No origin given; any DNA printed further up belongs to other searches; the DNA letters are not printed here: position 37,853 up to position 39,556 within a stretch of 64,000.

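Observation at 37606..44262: Tightly coupled five-gene operon: non-Pyl MttB methyltransferase, DAO-type flavoprotein, StcD-like demethylase, MmgE/PrpD protein, RidA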

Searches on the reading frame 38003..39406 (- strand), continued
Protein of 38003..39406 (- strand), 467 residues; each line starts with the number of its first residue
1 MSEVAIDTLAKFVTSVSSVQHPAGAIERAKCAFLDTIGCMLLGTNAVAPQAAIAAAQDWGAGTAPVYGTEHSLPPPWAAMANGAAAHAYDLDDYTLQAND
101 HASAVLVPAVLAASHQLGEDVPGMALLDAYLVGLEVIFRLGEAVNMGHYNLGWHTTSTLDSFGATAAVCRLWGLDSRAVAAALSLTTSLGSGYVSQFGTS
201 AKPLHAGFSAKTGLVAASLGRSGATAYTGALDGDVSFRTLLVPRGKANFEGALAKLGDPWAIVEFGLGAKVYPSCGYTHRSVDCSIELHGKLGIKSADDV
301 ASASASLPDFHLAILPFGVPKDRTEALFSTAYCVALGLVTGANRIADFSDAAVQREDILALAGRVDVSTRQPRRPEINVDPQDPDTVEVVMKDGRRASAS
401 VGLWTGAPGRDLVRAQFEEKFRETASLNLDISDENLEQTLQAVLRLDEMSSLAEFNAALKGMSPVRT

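Call 79: search_protein_families(library=pfam, proteins=[L010:7279-7728:+, L048:5890-6654:+, L045:5562-6050:+, L005:11780-12430:-, L005:2329-3918:+, L011:11638-13344:+, L014:11518-12951:+, L014:1480-3948:-, L019:2122-3705:-, L048:11835-12944:+], max_evalue=0.00001)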
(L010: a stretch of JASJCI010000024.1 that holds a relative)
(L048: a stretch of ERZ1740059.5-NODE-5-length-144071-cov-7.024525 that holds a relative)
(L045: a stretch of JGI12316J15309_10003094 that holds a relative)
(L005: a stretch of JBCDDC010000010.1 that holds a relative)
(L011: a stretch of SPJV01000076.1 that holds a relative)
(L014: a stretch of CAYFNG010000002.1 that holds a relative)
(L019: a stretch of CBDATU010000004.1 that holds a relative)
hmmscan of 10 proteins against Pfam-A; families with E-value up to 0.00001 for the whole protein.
L010:7279-7728:+ (149 aa): 0 families

L048:5890-6654:+ (254 aa): 2 families
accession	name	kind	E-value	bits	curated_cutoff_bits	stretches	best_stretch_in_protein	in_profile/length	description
PF02525.22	Flavodoxin_2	-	1.1e-47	162.7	27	1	1-208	1-196/198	Flavodoxin-like fold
PF03358.20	FMN_red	-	1.6e-09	38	24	1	1-143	1-111/152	NADPH-dependent FMN reductase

L045:5562-6050:+ (163 aa): 0 families

L005:11780-12430:- (216 aa): 0 families

L005:2329-3918:+ (529 aa): 2 families
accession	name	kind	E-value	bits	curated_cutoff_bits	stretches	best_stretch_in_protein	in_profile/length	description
PF00005.33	ABC_tran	-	4.3e-16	60.2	25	1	333-476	1-134/137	ABC transporter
PF00664.28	ABC_membrane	-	5.1e-12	46.5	28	1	17-198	2-186/274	ABC transporter transmembrane region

L011:11638-13344:+ (568 aa): 1 family
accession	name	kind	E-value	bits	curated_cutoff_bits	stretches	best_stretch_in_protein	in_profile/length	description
PF02628.20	COX15-CtaA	-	1.1e-100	337.3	29.9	1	233-553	2-321/322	Cytochrome oxidase assembly protein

L014:11518-12951:+ (477 aa): 2 families
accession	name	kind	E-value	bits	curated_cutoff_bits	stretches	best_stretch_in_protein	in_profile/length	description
PF03972.19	MmgE_PrpD_N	-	6.8e-42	143.8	32.1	1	27-253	5-225/244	MmgE/PrpD N-terminal domain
PF19305.4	MmgE_PrpD_C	-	2.2e-29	102.9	32.1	1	281-439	2-161/173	MmgE/PrpD C-terminal domain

L014:1480-3948:- (822 aa): 1 family
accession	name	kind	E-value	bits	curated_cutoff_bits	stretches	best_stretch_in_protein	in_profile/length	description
PF02515.22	CoA_transf_3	-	4.1e-128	428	23.3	2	6-400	1-361/366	CoA-transferase family III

L019:2122-3705:- (527 aa): 2 families
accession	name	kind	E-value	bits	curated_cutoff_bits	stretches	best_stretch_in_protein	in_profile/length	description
PF13589.12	HATPase_c_3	-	8.1e-28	97.6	25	1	16-152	3-137/137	Histidine kinase-, DNA gyrase B-, and HSP90-like ATPase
PF02518.31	HATPase_c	-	2.2e-08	34.9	26.4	1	16-95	6-84/111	Histidine kinase-, DNA gyrase B-, and HSP90-like ATPase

L048:11835-12944:+ (369 aa): 1 family
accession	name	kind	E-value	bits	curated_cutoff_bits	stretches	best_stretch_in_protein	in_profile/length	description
PF02649.19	GCHY-1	-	8.3e-72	242.3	25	1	79-343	1-259/260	Type I GTP cyclohydrolase folE2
